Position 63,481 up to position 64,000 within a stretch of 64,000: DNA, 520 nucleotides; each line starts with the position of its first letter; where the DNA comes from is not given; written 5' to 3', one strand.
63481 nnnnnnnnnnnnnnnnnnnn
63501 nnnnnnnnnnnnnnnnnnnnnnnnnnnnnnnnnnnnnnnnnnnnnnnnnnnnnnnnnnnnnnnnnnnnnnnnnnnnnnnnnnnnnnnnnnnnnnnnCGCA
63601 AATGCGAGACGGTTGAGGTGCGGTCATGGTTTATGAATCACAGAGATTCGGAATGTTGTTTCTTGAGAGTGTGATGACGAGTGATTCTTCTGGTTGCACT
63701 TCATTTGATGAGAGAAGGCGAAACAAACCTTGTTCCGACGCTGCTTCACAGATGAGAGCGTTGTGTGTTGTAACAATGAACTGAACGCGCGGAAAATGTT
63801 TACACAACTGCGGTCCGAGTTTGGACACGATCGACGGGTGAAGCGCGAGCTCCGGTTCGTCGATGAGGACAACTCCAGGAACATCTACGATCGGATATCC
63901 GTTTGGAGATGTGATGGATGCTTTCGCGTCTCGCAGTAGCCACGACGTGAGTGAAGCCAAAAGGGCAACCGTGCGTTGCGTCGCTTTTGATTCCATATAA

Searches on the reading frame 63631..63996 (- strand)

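Call 54: search_protein_families(library=pfam, proteins=[window:63631-63996:-], max_evalue=0.001)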
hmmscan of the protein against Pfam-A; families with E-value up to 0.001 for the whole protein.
window:63631-63996:- (121 aa): 1 family
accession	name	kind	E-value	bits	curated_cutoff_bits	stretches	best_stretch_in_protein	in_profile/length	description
PF13304.12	AAA_21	-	1.7e-12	48.5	27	1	15-83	247-303/304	AAA domain, putative AbiEii toxin, Type IV TA system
